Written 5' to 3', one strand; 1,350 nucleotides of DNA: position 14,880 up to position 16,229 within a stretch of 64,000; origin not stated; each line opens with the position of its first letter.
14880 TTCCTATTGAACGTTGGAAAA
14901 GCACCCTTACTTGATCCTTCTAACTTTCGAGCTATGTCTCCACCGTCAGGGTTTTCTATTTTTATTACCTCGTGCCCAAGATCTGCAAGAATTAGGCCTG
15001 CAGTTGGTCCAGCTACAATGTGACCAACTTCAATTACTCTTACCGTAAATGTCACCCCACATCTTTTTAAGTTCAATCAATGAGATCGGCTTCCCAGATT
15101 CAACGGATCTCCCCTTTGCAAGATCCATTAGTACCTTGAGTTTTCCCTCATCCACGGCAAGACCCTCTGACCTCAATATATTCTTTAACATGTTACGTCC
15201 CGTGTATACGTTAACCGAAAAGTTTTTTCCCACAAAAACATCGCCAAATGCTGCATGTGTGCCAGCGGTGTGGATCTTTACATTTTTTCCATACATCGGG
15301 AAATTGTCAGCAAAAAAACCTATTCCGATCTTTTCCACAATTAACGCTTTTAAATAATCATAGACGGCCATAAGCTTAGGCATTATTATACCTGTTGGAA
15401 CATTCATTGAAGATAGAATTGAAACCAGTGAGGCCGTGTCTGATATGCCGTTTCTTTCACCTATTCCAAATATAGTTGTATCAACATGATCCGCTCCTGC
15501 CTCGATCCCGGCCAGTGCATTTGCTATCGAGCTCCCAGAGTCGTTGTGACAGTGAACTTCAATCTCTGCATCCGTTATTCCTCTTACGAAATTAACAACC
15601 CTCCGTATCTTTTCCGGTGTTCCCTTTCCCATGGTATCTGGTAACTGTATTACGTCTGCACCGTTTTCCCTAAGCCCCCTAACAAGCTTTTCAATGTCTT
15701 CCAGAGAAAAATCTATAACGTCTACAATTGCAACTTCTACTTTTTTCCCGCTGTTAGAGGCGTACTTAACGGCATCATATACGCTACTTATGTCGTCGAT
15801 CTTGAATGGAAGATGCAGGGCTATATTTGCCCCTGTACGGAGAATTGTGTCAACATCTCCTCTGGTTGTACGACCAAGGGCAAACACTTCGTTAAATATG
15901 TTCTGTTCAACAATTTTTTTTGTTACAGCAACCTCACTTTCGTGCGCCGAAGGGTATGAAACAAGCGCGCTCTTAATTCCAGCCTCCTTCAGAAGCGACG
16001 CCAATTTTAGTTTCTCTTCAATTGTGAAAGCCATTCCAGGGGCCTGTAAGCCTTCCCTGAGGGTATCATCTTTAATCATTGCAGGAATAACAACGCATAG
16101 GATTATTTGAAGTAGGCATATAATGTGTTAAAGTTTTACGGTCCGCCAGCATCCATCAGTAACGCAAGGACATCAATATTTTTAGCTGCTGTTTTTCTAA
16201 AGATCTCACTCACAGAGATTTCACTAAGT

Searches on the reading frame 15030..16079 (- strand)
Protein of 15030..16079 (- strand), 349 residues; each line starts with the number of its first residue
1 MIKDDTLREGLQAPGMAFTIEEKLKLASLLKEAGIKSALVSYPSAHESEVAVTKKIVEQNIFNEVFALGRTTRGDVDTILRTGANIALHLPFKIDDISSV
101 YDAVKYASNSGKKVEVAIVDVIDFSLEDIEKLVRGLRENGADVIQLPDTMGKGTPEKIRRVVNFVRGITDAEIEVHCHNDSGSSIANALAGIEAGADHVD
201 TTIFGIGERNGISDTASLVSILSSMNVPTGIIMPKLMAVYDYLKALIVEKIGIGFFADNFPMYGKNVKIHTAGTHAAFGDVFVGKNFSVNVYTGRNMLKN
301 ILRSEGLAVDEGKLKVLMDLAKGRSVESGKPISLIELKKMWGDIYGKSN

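Call 3: search_protein_families(library=pfam, proteins=[window:15030-16079:-])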
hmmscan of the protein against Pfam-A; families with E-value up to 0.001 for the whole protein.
window:15030-16079:- (349 aa): 1 family
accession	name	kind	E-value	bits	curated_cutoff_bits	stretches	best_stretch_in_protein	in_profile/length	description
PF00682.25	HMGL-like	-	4.3e-46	157.8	29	1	2-240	4-257/260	HMGL-like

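Call 4: search_protein_families(library=ncbifam, proteins=[window:15030-16079:-])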
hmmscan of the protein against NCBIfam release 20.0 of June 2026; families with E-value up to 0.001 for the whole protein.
window:15030-16079:- (349 aa): 29 families (the best 25 are shown)
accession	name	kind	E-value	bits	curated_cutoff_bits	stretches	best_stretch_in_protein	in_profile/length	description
NF002085.0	PRK00915.1-2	subfamily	4e-48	164.4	517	1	2-322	16-358/504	2-isopropylmalate synthase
TIGR02146.1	LysS_fung_arch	equivalog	6.3e-46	157.2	413.55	1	3-277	2-285/344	homocitrate synthase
TIGR02660.1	nifV_homocitr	equivalog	5.1e-43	147.8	462.9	1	1-340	3-364/365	homocitrate synthase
TIGR02090.1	LEU1_arch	subfamily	7.1e-43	147.1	484.75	1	2-276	3-286/363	isopropylmalate/citramalate/homocitrate synthases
NF041069.1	IPMS_Sufob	equivalog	5.8e-42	144.3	600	1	2-339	3-363/371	isopropylmalate synthase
NF002086.0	PRK00915.1-3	equivalog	1.2e-34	119.7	532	1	2-275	9-302/516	2-isopropylmalate synthase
TIGR00973.1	leuA_bact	equivalog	3e-34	118.4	598.7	1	2-275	4-297/494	2-isopropylmalate synthase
NF002088.0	PRK00915.1-5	equivalog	2.1e-30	105.7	697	1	3-212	7-237/514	2-isopropylmalate synthase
NF002087.0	PRK00915.1-4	equivalog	7.2e-29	100.7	729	1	2-222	9-247/516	2-isopropylmalate synthase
TIGR00977.1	citramal_synth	equivalog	2.4e-27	95.4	450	2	100-277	124-303/526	citramalate synthase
NF002084.0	PRK00915.1-1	equivalog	3.7e-27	95.1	748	1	2-233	7-263/523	2-isopropylmalate synthase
NF042433.1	CitmalDyn_Leptosp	equivalog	2.7e-19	69.1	950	1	2-277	10-304/514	(R)-citramalate synthase CimA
NF006049.0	PRK08195.1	subfamily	1e-18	67.5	229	1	2-244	10-267/344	4-hyroxy-2-oxovalerate/4-hydroxy-2-oxopentanoic acid aldolase,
NF042434.1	IPMS_Lepto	equivalog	3.2e-18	65.8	500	1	2-276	8-302/374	2-isopropylmalate synthase LeuA2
TIGR03217.1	4OH_2_O_val_ald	equivalog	5.8e-17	61.9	286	1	2-243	5-261/334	4-hydroxy-2-oxovalerate aldolase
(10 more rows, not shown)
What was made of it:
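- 15030..16079 (-): DRE-TIM enzyme (349 aa), an HCS/IPMS-like catalytic core without a regulatory domain. Proposed 2-substituted-malyl-CoA lyase. The best NCBIfam hit is IPMS at 164 bits against a cutoff of 517 (calls 3, 4).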

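Call 7: search_solved_structures(query=window:15030-16079:-, max_evalue=0.00001)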
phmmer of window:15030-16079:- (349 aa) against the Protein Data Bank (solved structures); distinct sequences matched with E-value up to 0.00001: 26.
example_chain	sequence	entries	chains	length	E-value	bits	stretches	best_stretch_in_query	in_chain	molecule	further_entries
6ktq_A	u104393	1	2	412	2.8e-28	102.5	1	2-278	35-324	Homocitrate synthase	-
3ivs_A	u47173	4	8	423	1.2e-24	90.6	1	3-222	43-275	Homocitrate synthase, mitochondrial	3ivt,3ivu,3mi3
3a9i_A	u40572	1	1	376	1.8e-22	83.4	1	2-276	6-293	Homocitrate synthase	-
2ztj_A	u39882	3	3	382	1.9e-22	83.3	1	2-276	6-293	Homocitrate synthase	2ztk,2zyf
3eeg_A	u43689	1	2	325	6.3e-22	81.6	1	3-276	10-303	2-isopropylmalate synthase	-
3ewb_X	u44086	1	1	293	3.3e-20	76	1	4-213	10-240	2-isopropylmalate synthase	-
3rmj_A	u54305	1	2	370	7.2e-20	74.8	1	2-223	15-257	2-isopropylmalate synthase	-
6e1j_A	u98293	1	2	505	7.6e-20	74.8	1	136-337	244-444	2-isopropylmalate synthase, A genome specific 1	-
3ble_A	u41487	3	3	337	3.2e-18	69.4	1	2-279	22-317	Citramalate synthase from Leptospira interrogans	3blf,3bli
4ov4_A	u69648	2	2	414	2.6e-16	63.2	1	2-337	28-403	2-isopropylmalate synthase | isopropylmalate synthase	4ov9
2nx9_A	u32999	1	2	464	1.4e-11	47.6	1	131-244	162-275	Oxaloacetate decarboxylase 2, subunit alpha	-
2cw6_A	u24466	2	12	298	1.2e-09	41.3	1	137-243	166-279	Hydroxymethylglutaryl-CoA lyase, mitochondrial | Hydroxymethylglutaryl-CoA lyase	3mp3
3mp4_A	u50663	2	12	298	2.2e-09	40.4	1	137-243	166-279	Hydroxymethylglutaryl-CoA lyase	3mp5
6nds_A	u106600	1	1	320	5.5e-08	35.8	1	129-247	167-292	3-hydroxy-3-methylglutaryl-CoA lyase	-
1rqb_A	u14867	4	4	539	6.3e-08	35.6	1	106-246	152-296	transcarboxylase 5S subunit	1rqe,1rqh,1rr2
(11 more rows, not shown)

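Call 12: find_homologous_proteins(query=window:15030-16079:-, max_evalue=1e-20)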
Query window:15030-16079:- (349 aa): 1890 proteins with E <= 1e-20 among 8000 candidates; the best 120 are listed.
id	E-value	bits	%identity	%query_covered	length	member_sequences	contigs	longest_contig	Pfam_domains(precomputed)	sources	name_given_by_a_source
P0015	2.6e-218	742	98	100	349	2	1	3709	PF00682.26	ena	-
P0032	5.1e-191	652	85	100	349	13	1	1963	PF00682.26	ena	-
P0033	4.5e-163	560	73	100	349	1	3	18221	PF00682.26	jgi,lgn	-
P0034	5.7e-123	429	56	97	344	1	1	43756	PF00682.26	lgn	-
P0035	2.4e-118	413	56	97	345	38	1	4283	PF00682.26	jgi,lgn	jgi:2-isopropylmalate synthase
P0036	2.6e-118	413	56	97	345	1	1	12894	PF00682.26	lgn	-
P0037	1.4e-117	411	54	98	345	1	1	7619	PF00682.26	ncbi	-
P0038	3.5e-117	409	56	97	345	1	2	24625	PF00682.26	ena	-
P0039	1.4e-116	408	54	99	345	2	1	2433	PF00682.26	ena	-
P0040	2.0e-116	407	57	94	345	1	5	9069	PF00682.26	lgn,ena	-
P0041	1.8e-115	404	54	97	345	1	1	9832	PF00682.26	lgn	-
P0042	1.9e-115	404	53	99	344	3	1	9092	PF00682.26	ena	-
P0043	2.1e-115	404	56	97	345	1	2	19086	PF00682.26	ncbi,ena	-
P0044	3.9e-115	403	53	99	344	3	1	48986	PF00682.26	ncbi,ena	-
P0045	4.0e-115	403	56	99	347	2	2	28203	PF00682.26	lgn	-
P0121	4.0e-99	350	48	99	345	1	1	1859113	PF00682.26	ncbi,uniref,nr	ncbi:MAG: hypothetical protein RE471_02485 [Ferroplasma sp.]|uniref:hypothetical protein n=1 Tax=Fer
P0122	6.1e-99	350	48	99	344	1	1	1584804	PF00682.26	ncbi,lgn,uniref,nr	ncbi:2-isopropylmalate/homocitrate synthetase [Thermoplasma volcanium GSS1]|uniref:2-isopropylmalate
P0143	1.3e-93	332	47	97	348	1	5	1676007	PF00682.26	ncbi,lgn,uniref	ncbi:hypothetical protein OXIME_000196 [Oxyplasma meridianum]|uniref:Pyruvate carboxyltransferase do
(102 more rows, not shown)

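Call 13: find_encoding_contigs(protein=P0122, flank=8000, max_places=2)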
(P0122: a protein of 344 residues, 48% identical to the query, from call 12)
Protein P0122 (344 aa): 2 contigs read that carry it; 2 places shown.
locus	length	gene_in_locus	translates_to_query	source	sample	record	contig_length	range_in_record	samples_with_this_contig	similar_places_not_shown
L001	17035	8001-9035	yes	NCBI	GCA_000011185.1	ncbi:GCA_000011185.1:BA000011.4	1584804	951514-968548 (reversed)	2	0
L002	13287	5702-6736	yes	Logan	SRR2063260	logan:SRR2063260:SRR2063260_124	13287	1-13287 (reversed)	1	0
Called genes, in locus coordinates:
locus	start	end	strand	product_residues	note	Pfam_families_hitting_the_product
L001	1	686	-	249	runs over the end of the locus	PF00378:ECH_1, PF16113:ECH_2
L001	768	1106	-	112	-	-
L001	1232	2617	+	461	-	PF07969:Amidohydro_3, PF01979:Amidohydro_1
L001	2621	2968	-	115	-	-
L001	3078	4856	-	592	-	PF02129:Peptidase_S15 (faint), PF00561:Abhydrolase_1 (faint), PF20434:BD-FAE, PF00326:Peptidase_S9, PF01738:DLH, PF02230:Abhydrolase_2 (faint)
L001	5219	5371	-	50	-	-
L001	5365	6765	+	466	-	PF00324:AA_permease, PF13520:AA_permease_2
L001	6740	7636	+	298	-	PF00561:Abhydrolase_1, PF12146:Hydrolase_4, PF12697:Abhydrolase_6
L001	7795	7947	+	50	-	-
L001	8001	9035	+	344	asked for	PF00682:HMGL-like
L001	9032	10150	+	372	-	PF02515:CoA_transf_3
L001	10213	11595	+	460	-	PF00083:Sugar_tr, PF07690:MFS_1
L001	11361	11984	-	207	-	-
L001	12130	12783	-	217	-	PF04967:HTH_10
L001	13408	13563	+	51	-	-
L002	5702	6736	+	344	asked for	PF00682:HMGL-like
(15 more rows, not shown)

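Call 14: find_encoding_contigs(protein=P0121, flank=8000, max_places=2)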
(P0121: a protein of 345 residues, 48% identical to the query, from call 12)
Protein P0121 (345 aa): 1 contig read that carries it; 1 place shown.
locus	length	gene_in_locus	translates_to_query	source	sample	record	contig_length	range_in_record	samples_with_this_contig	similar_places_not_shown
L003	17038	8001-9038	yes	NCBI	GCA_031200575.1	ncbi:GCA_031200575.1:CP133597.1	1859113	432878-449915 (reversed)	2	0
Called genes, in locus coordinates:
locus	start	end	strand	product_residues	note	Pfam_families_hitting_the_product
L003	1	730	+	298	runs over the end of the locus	-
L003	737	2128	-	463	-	PF00324:AA_permease, PF13520:AA_permease_2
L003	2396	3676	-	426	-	PF00709:Adenylsucc_synt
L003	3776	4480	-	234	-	PF10584:Proteasome_A_N, PF00227:Proteasome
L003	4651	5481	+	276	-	PF01026:TatD_DNase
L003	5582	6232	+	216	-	PF05916:Sld5 (faint)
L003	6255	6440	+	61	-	-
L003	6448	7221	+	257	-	PF00535:Glycos_transf_2, PF10111:Glyco_tranf_2_2, PF13641:Glyco_tranf_2_3, PF13632:Glyco_trans_2_3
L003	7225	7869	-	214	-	PF04967:HTH_10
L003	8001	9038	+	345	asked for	PF00682:HMGL-like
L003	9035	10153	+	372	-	PF02515:CoA_transf_3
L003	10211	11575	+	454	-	PF00083:Sugar_tr, PF07690:MFS_1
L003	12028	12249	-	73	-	PF01194:RNA_pol_N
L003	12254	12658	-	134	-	PF00380:Ribosomal_S9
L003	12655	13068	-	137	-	PF00572:Ribosomal_L13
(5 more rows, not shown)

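Call 15: find_encoding_contigs(protein=P0143, flank=8000, max_places=2)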
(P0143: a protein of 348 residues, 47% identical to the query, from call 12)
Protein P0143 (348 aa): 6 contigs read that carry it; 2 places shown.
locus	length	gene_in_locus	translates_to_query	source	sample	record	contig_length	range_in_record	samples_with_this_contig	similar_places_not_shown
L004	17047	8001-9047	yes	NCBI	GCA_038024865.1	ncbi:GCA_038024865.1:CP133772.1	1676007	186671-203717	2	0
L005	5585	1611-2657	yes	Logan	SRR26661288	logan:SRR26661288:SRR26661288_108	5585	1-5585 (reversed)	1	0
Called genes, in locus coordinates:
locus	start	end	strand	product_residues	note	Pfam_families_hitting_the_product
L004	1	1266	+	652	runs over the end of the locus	PF05378:Hydant_A_N, PF01968:Hydantoinase_A, PF19278:Hydant_A_C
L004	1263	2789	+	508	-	PF02538:Hydantoinase_B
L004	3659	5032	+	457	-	PF00890:FAD_binding_2, PF01266:DAO (weak), PF03486:HI0933_like (faint), PF07992:Pyr_redox_2 (faint), PF12831:FAD_oxidored (weak)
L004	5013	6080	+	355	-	PF27541:CitB (weak)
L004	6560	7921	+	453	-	PF00083:Sugar_tr, PF07690:MFS_1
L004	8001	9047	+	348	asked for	PF00682:HMGL-like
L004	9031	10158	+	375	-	PF02515:CoA_transf_3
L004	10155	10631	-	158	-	PF00694:Aconitase_C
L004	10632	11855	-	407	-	PF00330:Aconitase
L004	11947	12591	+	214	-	PF04967:HTH_10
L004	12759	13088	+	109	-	PF02656:DUF202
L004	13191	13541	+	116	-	PF02627:CMD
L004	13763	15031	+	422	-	PF07690:MFS_1, PF12832:MFS_1_like, PF07690:MFS_1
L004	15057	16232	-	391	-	PF00999:Na_H_Exchanger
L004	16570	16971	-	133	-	-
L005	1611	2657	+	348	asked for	PF00682:HMGL-like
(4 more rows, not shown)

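Call 20: find_encoding_contigs(protein=P0033, flank=8000, max_places=2)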
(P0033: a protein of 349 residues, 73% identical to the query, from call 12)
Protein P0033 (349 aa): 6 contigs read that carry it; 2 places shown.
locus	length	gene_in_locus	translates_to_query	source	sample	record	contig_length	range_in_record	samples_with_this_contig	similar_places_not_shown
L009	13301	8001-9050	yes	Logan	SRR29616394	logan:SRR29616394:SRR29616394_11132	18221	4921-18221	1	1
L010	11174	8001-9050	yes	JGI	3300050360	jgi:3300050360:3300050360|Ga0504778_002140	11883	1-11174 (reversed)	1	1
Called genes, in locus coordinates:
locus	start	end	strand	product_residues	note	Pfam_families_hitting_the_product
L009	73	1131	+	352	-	PF00988:CPSase_sm_chain, PF00117:GATase, PF07722:Peptidase_C26 (faint)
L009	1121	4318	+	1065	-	PF25596:CPSase_L_D1, PF02222:ATP-grasp (faint), PF02655:ATP-grasp_3 (faint), PF02786:CPSase_L_D2, PF02787:CPSase_L_D3, PF25596:CPSase_L_D1, PF02786:CPSase_L_D2, PF02142:MGS, +2 more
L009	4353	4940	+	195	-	PF00730:HhH-GPD, PF14520:HHH_5 (faint), PF00633:HHH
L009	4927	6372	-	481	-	PF00890:FAD_binding_2 (faint), PF12831:FAD_oxidored (weak), PF22578:GGR_cat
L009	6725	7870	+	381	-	PF01494:FAD_binding_3, PF01946:Thi4 (weak), PF03486:HI0933_like (faint), PF01266:DAO (faint), PF13450:NAD_binding_8 (weak)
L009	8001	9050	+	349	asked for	PF00682:HMGL-like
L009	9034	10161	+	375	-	PF02515:CoA_transf_3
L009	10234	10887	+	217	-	PF04967:HTH_10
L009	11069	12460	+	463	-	PF00083:Sugar_tr, PF07690:MFS_1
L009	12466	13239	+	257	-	PF00561:Abhydrolase_1 (weak), PF12697:Abhydrolase_6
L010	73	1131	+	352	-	PF00988:CPSase_sm_chain, PF00117:GATase, PF07722:Peptidase_C26 (faint)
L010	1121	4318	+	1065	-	PF25596:CPSase_L_D1, PF02222:ATP-grasp (faint), PF02655:ATP-grasp_3 (faint), PF02786:CPSase_L_D2, PF02787:CPSase_L_D3, PF25596:CPSase_L_D1, PF02786:CPSase_L_D2, PF02142:MGS, +2 more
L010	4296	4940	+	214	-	PF00730:HhH-GPD, PF14520:HHH_5 (faint), PF00633:HHH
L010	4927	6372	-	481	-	PF00890:FAD_binding_2 (faint), PF12831:FAD_oxidored (weak), PF22578:GGR_cat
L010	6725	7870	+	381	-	PF01494:FAD_binding_3, PF01946:Thi4 (weak), PF03486:HI0933_like (faint), PF01266:DAO (faint), PF13450:NAD_binding_8 (weak)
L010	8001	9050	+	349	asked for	PF00682:HMGL-like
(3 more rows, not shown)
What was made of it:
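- Checked: The same overlap or 4-nt coupling is seen in orthologous loci (calls 13-15, 20).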
